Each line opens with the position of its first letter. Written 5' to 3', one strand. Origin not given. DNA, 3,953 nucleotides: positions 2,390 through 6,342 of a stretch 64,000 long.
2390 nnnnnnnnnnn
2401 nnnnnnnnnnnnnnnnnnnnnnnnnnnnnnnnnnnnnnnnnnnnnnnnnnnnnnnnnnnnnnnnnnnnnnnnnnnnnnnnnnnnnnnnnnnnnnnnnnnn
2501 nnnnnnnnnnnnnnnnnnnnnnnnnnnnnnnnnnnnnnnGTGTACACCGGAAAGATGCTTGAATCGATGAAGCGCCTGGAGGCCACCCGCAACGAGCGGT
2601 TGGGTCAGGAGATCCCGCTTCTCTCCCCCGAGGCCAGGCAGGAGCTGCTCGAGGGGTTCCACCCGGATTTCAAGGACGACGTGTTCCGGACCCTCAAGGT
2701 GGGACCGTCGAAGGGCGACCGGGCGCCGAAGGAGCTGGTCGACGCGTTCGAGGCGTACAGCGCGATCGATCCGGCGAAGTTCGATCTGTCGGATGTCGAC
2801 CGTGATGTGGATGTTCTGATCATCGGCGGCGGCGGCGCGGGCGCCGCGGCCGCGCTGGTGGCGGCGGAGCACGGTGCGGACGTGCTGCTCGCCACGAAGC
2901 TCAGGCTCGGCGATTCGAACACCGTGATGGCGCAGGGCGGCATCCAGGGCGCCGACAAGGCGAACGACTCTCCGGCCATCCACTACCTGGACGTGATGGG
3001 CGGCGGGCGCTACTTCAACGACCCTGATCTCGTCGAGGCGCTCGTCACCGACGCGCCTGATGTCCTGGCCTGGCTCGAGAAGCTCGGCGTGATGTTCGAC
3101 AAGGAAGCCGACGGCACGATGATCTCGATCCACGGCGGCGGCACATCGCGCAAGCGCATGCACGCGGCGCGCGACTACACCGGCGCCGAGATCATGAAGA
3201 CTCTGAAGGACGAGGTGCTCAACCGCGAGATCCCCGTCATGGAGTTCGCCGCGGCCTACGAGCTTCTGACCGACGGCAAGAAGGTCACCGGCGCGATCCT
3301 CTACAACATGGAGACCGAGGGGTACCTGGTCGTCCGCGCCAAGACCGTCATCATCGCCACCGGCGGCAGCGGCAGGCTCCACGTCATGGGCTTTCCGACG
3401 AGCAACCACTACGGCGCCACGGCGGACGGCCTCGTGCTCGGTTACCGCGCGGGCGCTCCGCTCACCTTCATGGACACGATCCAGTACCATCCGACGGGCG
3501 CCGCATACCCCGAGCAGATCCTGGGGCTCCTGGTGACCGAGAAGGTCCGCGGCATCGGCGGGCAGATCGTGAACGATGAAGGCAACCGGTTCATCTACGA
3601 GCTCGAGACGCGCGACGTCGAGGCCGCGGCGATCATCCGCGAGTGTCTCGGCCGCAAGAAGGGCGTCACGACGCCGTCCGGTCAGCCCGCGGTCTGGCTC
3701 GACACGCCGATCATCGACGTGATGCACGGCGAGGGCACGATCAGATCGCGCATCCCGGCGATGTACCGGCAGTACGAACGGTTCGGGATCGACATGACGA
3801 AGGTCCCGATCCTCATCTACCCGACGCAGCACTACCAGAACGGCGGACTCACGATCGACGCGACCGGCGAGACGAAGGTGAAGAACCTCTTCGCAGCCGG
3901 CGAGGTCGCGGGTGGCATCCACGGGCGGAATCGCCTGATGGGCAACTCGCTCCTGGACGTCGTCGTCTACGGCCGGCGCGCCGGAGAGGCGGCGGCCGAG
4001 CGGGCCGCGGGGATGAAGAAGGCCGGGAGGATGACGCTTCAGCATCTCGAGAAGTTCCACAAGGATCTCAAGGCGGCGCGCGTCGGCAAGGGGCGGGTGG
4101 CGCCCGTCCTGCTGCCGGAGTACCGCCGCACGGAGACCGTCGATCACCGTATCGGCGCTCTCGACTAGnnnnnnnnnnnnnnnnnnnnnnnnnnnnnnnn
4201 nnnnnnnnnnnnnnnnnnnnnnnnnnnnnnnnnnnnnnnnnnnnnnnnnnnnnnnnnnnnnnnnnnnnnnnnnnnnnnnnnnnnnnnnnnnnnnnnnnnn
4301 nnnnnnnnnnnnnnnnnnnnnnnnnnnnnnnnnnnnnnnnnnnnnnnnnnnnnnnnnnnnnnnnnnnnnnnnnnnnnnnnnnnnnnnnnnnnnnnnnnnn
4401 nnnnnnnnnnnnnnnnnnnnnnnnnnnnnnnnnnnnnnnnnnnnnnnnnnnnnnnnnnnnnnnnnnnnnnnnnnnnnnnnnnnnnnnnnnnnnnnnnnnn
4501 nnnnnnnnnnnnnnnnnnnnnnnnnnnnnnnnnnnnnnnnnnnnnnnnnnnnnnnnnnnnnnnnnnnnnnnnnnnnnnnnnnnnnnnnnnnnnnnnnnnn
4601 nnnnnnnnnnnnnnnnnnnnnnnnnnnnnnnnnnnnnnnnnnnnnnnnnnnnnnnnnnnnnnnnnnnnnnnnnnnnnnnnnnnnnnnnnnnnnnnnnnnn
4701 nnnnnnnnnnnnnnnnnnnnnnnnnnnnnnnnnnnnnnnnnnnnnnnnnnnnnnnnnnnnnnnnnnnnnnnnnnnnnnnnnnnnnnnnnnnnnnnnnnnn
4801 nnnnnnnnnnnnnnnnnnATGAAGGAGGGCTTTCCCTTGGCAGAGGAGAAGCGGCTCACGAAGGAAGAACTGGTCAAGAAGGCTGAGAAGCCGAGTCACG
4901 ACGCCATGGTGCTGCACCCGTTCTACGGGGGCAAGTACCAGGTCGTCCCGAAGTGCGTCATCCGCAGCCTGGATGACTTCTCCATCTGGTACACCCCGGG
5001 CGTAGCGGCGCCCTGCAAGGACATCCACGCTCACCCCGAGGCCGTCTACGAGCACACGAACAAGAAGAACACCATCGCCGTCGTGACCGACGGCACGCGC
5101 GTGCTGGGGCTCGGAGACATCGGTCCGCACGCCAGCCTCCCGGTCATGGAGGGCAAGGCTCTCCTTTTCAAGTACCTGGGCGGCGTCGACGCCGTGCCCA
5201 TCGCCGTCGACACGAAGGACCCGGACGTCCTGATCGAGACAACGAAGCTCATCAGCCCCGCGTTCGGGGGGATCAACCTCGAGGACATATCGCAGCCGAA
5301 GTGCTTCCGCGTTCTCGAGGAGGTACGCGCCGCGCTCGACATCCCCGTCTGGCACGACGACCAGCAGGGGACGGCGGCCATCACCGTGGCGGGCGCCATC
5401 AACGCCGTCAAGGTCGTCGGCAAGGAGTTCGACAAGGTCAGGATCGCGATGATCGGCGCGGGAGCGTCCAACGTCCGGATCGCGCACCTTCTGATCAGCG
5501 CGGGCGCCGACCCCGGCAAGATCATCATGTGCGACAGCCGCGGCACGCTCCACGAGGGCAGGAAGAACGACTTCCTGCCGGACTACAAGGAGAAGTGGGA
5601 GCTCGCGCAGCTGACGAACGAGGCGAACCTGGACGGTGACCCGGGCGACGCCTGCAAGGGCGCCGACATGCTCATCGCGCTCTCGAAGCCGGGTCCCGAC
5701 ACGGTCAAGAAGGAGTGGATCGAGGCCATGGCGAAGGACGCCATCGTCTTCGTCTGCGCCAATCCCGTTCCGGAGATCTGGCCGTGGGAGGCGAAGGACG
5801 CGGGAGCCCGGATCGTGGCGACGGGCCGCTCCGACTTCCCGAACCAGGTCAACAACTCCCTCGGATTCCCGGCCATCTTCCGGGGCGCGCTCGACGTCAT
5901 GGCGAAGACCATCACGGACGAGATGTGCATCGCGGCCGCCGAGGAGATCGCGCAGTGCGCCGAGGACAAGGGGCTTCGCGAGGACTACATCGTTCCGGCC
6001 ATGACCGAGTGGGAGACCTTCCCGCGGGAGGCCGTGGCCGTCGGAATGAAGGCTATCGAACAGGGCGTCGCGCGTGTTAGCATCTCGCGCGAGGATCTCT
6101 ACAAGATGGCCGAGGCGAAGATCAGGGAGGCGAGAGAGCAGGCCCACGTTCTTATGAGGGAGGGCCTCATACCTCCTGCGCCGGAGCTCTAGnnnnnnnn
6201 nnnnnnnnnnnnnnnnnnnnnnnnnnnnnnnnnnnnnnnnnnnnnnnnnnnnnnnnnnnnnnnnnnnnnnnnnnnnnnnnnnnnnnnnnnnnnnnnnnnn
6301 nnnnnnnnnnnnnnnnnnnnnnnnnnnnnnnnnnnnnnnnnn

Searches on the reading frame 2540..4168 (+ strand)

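Call 3: search_protein_families(library=pfam, proteins=[window:2540-4168:+], max_evalue=0.01)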
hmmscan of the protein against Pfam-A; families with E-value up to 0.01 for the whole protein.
window:2540-4168:+ (542 aa): 8 families
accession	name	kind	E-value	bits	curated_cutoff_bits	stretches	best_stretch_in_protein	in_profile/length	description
PF00890.30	FAD_binding_2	-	8.5e-80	269.4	20.4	1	91-471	1-414/414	FAD binding domain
PF07992.20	Pyr_redox_2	-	9.2e-11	42.1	26.1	1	91-285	2-119/291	Pyridine nucleotide-disulphide oxidoreductase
PF01266.30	DAO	-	4.3e-08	33.5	27.9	1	91-232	1-129/353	FAD dependent oxidoreductase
PF03486.20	HI0933_like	-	1.3e-06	28.5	50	1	91-456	2-219/244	HI0933-like protein Rossmann domain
PF01134.28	GIDA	-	9.8e-05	22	22.1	1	91-282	1-158/391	Glucose inhibited division protein A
PF12831.13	FAD_oxidored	-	0.0002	21.2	27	1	91-119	1-29/416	FAD dependent oxidoreductase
PF01494.25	FAD_binding_3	-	0.001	18.8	22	1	89-122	1-34/349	FAD binding domain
PF13738.12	Pyr_redox_3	-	0.0026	17.5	30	0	92-119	167-194/305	Pyridine nucleotide-disulphide oxidoreductase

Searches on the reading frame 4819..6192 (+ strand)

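Call 3: search_protein_families(library=pfam, proteins=[window:4819-6192:+], max_evalue=0.01)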
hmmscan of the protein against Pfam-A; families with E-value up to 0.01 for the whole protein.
window:4819-6192:+ (457 aa): 2 families
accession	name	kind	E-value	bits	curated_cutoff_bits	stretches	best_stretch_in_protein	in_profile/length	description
PF00390.24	malic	-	2.9e-28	99.4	23.1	1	41-169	5-181/182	Malic enzyme, N-terminal domain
PF03949.21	Malic_M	-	6.1e-20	72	23.5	1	183-403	2-247/258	Malic enzyme, NAD binding domain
